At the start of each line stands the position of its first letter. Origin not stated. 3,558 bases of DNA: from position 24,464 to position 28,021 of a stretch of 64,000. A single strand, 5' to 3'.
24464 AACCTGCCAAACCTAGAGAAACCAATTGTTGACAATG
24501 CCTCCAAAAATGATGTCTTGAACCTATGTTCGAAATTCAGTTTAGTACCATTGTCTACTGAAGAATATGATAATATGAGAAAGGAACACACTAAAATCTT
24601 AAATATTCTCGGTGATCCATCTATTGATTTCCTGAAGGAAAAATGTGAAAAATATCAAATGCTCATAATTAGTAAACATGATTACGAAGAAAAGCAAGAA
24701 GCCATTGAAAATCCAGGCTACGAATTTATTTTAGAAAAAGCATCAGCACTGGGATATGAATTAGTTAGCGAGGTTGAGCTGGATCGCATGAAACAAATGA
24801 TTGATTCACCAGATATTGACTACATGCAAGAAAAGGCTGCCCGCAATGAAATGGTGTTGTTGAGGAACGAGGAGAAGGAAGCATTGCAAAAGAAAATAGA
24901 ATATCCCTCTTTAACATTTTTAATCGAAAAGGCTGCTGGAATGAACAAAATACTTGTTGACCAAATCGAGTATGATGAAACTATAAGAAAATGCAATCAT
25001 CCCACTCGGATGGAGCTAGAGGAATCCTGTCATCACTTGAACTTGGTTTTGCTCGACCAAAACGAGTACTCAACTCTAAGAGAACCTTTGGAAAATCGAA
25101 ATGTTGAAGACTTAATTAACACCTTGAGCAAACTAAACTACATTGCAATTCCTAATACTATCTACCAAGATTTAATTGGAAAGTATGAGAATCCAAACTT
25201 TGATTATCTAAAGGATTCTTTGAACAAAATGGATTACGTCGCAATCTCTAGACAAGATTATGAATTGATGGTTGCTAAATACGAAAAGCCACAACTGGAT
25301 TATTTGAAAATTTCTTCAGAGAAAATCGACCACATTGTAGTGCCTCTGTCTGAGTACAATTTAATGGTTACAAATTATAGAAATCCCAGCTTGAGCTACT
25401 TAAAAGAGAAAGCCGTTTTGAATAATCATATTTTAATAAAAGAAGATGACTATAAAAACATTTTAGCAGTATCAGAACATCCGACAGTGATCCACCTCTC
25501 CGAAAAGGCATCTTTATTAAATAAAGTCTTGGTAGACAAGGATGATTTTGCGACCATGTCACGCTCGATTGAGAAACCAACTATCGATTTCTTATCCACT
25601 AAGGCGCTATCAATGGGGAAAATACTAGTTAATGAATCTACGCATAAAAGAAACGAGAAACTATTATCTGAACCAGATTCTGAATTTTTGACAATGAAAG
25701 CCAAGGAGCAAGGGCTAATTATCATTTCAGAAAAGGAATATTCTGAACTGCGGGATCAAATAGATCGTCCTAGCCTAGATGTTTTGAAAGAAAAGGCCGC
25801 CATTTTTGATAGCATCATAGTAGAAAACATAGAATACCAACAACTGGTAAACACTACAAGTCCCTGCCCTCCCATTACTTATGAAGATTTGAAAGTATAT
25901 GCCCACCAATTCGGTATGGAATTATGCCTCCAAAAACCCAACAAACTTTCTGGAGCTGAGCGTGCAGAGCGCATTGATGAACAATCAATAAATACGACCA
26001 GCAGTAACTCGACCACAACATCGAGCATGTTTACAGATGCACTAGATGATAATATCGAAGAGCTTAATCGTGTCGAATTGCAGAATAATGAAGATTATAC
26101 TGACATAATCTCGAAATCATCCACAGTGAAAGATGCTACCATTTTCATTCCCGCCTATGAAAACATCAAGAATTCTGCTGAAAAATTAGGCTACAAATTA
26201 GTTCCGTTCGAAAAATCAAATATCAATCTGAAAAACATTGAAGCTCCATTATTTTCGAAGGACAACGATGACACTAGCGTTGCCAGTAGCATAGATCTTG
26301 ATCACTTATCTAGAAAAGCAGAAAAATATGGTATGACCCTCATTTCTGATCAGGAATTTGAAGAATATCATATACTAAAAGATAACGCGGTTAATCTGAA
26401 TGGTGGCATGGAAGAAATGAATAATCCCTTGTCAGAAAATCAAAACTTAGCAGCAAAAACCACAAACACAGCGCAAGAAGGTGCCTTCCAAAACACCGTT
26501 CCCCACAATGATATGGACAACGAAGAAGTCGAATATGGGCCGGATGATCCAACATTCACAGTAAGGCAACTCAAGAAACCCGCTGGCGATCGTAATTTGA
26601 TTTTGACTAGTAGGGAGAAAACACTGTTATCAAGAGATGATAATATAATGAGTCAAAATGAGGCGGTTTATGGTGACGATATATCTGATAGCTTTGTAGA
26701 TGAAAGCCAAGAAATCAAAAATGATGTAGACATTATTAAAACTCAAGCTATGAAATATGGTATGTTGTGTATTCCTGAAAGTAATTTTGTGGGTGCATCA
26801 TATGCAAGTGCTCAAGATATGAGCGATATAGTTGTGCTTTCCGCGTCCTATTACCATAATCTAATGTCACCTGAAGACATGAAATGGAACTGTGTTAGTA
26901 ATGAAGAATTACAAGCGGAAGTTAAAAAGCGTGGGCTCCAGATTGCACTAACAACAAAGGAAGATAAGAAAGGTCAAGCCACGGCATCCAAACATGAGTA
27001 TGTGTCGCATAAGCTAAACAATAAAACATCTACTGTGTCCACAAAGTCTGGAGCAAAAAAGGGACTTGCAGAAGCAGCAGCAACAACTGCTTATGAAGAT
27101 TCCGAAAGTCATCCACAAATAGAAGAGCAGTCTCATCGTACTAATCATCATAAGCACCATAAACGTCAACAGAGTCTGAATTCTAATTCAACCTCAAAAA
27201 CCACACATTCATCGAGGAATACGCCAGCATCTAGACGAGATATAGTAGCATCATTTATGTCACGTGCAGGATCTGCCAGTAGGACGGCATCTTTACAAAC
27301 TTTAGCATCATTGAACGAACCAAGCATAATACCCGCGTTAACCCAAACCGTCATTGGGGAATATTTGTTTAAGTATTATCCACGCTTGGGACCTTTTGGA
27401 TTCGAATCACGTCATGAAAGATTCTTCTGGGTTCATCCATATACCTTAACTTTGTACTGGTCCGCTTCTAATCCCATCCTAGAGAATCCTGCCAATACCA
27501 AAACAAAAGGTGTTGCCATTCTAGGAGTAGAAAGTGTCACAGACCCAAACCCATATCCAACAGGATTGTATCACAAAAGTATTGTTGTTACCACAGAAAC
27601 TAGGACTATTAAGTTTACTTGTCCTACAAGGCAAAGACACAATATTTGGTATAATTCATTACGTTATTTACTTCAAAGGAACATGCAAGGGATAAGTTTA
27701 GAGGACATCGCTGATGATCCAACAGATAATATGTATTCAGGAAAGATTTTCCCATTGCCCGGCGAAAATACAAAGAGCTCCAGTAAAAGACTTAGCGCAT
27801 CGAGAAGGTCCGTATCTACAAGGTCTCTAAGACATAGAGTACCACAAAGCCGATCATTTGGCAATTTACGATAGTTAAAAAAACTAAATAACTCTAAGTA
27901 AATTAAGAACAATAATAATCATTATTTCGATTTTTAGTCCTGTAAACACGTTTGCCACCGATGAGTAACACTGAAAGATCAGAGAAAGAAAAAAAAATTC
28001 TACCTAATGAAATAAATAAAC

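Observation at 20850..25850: NUM1 combines a homogenised core array with a much longer ancient degenerate array of 32-aa half-units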

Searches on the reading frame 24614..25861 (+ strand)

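Call 84: search_protein_families(library=pfam, proteins=[window:24614-25861:+], max_evalue=10)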
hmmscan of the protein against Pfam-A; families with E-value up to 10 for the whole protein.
window:24614-25861:+ (416 aa): 3 families
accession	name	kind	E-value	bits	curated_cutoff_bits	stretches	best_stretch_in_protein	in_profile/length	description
PF11916.13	Vac14_Fig4_bd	-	0.039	13.9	25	2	348-400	30-79/179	Vacuolar protein 14 C-terminal Fig4p binding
PF18265.6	Nas2_N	-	0.19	12.1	23.2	1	66-96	42-71/79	Nas2 N_terminal domain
PF05595.16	DUF771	-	1.4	9.5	22.9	0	271-292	2-23/90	Domain of unknown function (DUF771)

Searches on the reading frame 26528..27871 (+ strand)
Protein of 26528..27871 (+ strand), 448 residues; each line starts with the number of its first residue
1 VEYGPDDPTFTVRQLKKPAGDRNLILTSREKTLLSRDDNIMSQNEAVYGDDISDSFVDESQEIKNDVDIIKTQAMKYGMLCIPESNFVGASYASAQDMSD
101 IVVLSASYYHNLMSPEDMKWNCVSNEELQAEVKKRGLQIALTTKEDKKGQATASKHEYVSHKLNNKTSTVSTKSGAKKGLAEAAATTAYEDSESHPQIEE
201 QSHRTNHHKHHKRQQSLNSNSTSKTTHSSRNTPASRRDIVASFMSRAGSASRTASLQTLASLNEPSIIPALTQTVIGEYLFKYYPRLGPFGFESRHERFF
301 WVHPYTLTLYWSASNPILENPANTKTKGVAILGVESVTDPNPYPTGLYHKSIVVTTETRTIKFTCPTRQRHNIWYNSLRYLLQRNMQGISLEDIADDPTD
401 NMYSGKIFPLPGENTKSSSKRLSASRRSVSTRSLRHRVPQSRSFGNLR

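Call 76: find_homologous_proteins(query=window:26528-27871:+, max_evalue=1e-20)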
Query window:26528-27871:+ (448 aa): 35 proteins with E <= 1e-20 among 7238 candidates.
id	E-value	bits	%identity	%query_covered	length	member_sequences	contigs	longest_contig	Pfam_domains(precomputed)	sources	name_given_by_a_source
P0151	3.4e-267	904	99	91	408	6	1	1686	PF12814.14,PF00169.36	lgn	-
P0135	3.6e-94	334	43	92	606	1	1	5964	PF12814.14,PF00169.36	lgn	-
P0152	2.0e-81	292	65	42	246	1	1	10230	PF12814.14,PF00169.36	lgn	-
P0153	1.4e-64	237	40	73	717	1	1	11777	PF12814.14,PF00169.36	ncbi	ncbi:hypothetical protein WICPIJ_003523, partial [Wickerhamomyces pijperi]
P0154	1.0e-57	214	34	81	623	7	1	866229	PF12814.14,PF00169.36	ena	-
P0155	1.0e-55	208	37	74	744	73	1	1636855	PF12814.14,PF00169.36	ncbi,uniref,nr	ncbi:conserved hypothetical protein [Candida albicans WO-1]|uniref:PH domain-containing protein n=1 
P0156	3.8e-48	183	56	33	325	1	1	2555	PF12814.14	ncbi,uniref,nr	ncbi:unnamed protein product [Ambrosiozyma monospora]|uniref:Unnamed protein product n=1 Tax=Ambrosi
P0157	8.9e-48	182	35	75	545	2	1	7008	PF12814.14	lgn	-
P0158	4.7e-44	169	44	42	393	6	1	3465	PF12814.14,PF00169.36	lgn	-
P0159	2.2e-43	167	47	39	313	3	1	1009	PF12814.14,PF00169.36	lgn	-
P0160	6.5e-43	166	54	34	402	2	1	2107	PF12814.14,PF00169.36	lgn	-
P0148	7.2e-41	159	52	33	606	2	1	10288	PF12814.14,PF00169.36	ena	-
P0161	4.3e-35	140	51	30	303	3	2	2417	PF12814.14,PF00169.36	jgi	jgi:hypothetical protein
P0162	1.7e-34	138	51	30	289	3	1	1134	PF12814.14,PF00169.36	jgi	-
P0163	2.6e-34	137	44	39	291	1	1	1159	PF12814.14,PF00169.36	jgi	jgi:hypothetical protein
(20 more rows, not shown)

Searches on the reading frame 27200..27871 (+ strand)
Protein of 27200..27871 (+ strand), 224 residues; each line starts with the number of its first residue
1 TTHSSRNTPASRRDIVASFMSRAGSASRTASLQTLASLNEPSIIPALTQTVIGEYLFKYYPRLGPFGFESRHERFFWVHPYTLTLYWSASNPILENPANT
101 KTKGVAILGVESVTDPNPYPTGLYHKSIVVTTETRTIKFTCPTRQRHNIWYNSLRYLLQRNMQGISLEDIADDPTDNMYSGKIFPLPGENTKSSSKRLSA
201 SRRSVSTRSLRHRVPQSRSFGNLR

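Call 24: find_related_loci(query=window:27200-27871:+, collection=metagenome_contigs, flank=10000)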
Query window:27200-27871:+ (224 aa) in metagenome_contigs; peptide patterns used: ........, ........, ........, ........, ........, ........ (x = any residue, [..] = any of these).
431 stretches matched a pattern; 202 encode a relative of the query (tblastn E <= 1e-3); the best 80 are kept; 80 distinct loci.
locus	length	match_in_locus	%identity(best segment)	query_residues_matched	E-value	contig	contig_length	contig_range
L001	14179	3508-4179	100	1-224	2e-153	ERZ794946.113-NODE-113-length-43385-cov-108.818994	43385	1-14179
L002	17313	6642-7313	100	1-224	1e-153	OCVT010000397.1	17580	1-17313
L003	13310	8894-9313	66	31-168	3e-62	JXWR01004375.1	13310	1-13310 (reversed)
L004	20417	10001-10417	66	31-167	1e-62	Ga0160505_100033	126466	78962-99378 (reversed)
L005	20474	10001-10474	59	15-173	1e-61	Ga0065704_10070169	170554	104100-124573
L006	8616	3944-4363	65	31-168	1e-60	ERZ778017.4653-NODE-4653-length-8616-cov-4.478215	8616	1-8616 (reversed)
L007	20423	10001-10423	61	31-168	4e-57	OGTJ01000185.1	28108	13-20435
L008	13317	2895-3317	60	31-169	2e-56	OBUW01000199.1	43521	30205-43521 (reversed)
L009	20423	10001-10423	60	31-169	2e-56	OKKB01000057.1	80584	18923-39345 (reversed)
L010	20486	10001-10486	47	43-217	4e-49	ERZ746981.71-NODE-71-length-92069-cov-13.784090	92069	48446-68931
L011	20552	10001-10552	46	2-179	9e-45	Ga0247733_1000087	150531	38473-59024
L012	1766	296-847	46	2-179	3e-45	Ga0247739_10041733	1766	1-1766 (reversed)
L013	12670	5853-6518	42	1-223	6e-42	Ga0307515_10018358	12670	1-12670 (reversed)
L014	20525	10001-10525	46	11-172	6e-42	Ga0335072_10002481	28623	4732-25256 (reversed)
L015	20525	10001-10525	46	11-172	6e-42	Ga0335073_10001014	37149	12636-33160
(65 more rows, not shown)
